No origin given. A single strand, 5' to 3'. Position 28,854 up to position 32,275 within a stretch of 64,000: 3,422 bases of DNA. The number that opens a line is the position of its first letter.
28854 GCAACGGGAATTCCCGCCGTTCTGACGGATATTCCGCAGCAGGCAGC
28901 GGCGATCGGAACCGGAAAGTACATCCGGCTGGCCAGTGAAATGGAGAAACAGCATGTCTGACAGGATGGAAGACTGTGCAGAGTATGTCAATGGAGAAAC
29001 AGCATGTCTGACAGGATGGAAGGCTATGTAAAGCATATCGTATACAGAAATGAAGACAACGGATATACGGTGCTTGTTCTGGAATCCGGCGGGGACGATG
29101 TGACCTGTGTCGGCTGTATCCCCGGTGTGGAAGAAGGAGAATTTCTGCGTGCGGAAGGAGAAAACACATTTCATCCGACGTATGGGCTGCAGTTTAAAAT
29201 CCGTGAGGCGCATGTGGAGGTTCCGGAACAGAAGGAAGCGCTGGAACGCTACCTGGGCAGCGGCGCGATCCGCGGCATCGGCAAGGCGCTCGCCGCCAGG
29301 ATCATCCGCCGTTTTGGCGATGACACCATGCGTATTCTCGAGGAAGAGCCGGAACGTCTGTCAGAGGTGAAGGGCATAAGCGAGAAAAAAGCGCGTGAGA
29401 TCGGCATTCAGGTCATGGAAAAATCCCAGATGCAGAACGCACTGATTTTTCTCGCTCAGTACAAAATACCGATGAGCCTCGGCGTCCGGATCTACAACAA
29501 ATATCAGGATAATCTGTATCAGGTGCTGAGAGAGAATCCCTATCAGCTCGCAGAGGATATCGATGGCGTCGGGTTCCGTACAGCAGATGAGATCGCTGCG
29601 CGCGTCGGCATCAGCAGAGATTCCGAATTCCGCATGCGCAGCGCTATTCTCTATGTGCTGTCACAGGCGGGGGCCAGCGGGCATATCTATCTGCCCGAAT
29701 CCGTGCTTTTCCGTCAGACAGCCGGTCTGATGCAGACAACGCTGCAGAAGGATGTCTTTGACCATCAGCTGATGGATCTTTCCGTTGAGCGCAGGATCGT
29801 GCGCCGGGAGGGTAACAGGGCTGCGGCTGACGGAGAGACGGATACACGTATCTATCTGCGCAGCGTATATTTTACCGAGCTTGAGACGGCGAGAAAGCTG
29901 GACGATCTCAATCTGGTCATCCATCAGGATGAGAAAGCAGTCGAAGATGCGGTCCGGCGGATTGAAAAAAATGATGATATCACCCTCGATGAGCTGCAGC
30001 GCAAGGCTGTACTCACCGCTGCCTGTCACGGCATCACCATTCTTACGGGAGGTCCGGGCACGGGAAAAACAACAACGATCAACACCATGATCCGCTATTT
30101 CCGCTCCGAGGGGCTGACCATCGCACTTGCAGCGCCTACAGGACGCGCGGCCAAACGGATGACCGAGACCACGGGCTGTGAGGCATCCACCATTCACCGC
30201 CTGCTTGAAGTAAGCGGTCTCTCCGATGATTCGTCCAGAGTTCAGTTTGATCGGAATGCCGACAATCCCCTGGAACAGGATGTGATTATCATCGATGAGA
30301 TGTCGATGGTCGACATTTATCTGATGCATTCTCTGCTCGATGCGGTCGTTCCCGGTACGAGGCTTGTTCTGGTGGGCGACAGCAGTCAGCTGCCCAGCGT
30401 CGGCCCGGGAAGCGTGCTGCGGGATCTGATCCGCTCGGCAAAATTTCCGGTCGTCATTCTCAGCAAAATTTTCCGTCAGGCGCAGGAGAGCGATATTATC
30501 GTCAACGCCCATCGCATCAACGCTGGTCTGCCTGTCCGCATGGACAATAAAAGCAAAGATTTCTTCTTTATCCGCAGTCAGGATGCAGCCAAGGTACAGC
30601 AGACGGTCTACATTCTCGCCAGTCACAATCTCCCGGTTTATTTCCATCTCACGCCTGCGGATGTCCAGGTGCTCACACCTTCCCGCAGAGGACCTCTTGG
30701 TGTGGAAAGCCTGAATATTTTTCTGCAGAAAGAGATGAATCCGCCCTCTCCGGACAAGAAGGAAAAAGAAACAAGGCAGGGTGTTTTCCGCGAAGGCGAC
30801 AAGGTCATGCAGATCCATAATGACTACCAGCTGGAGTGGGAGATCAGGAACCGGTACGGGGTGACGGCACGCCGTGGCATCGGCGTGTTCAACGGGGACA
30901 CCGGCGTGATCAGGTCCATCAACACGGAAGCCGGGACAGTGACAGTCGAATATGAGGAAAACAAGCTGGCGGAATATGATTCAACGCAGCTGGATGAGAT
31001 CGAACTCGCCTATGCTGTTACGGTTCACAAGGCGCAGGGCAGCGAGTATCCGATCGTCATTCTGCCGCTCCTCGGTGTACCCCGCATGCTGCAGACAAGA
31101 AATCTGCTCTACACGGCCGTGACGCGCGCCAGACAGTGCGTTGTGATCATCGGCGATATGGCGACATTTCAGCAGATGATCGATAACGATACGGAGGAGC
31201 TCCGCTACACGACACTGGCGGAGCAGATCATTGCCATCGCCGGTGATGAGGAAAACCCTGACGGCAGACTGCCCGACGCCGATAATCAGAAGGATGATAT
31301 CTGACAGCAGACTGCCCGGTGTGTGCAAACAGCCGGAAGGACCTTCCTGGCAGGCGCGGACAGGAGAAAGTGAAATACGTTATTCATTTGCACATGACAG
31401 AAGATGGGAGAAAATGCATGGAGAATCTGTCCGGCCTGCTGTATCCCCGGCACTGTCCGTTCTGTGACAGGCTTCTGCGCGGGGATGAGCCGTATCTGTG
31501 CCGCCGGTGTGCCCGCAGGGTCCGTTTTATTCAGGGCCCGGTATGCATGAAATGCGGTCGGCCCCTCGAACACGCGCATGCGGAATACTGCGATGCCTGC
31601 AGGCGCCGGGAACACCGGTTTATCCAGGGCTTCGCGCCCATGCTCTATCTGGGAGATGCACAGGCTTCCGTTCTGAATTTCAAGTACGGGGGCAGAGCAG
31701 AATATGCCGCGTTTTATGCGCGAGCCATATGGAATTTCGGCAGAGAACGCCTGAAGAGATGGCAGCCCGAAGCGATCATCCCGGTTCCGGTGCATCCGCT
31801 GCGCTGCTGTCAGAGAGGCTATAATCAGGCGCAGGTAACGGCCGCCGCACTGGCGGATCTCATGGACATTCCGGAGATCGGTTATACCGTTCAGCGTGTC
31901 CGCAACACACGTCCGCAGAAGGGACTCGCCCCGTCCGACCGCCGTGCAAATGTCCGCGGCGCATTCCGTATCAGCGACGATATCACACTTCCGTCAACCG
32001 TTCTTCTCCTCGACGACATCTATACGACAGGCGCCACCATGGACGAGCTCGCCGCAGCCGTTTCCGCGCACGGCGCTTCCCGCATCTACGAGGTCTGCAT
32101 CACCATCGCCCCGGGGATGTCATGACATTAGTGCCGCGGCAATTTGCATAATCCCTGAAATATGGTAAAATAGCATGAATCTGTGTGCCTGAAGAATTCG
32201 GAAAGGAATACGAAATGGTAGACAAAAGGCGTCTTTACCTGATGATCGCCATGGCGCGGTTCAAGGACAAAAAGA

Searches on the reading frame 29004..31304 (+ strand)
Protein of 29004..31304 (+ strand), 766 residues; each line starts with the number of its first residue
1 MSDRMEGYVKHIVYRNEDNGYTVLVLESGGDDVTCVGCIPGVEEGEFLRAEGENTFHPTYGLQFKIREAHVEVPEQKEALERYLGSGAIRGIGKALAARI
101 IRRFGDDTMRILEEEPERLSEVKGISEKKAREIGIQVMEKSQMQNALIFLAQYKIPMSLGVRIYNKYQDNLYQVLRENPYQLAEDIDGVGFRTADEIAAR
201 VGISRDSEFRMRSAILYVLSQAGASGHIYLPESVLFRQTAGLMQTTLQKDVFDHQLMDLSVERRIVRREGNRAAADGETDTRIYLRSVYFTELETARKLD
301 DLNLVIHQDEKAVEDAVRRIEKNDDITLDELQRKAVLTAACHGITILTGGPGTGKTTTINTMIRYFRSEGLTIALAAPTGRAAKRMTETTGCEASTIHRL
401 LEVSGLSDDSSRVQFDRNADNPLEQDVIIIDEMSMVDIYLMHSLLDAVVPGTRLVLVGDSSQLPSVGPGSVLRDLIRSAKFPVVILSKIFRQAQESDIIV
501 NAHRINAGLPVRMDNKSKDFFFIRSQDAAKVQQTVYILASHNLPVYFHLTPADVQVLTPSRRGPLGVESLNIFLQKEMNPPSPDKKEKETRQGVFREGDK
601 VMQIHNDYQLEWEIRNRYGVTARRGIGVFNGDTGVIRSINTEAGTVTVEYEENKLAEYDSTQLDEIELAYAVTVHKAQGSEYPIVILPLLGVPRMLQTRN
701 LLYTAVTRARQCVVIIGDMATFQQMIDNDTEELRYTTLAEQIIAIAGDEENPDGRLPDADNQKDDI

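Call 58: search_protein_families(library=pfam, proteins=[window:29004-31304:+], max_evalue=0.0001)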
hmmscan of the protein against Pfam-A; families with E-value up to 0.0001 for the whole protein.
window:29004-31304:+ (766 aa): 12 families
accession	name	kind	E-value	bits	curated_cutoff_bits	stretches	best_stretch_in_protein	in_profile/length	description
PF13245.12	AAA_19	-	5.6e-44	150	25.1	1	332-468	1-134/134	AAA domain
PF13604.12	AAA_30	-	1.4e-41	142.7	27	1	328-509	2-172/191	AAA domain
PF14490.11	HHH_RecD2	-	4.9e-39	132.6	27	1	139-229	1-92/92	ATP-dependent RecD2 DNA helicase HHH domain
PF23139.1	OB_YrrC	-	1.5e-22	79.7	27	1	4-74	3-76/76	ATP-dependent DNA helicase YrrC, OB-fold domain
PF18335.7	SH3_13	-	7.7e-22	77.3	41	1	570-650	1-65/65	ATP-dependent RecD-like DNA helicase SH3 domain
PF13538.12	UvrD_C_2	-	1.7e-17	63.4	27.4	1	668-716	1-52/52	UvrD-like helicase C-terminal domain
PF01443.25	Viral_helicase1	-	4e-12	46.9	21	1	647-716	161-227/228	Viral superfamily 1 RNA helicase core domain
PF13086.12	AAA_11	-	1.1e-09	38.9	27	0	328-374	2-56/257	AAA domain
PF14520.12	HHH_5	-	3.2e-07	31.2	27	1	89-133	7-51/57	Helix-hairpin-helix domain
PF05970.20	PIF1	-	7.8e-06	26.1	25.9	1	345-466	25-155/223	PIF1-like helicase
PF05127.21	NAT10_TcmA_helicase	-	9.3e-06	26.1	22.7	1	346-446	1-111/176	RNA cytidine acetyltransferase NAT10/TcmA, helicase domain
PF13401.12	AAA_22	-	3.4e-05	24.6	27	0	343-458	6-122/130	AAA domain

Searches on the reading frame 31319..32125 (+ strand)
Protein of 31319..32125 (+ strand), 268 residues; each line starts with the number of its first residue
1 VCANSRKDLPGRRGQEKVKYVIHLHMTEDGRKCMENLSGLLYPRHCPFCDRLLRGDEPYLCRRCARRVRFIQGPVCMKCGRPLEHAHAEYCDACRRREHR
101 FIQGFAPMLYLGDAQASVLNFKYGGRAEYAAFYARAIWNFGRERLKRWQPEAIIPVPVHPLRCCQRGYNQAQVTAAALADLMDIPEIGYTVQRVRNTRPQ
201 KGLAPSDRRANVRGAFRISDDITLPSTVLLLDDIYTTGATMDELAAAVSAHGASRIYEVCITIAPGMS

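Call 58: search_protein_families(library=pfam, proteins=[window:31319-32125:+], max_evalue=0.0001)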
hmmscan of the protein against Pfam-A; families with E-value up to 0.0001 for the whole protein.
window:31319-32125:+ (268 aa): 1 family
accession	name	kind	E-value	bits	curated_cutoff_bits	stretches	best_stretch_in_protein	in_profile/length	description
PF18912.6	DZR_2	-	3.3e-15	56.1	27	1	39-95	3-56/56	Double zinc ribbon domain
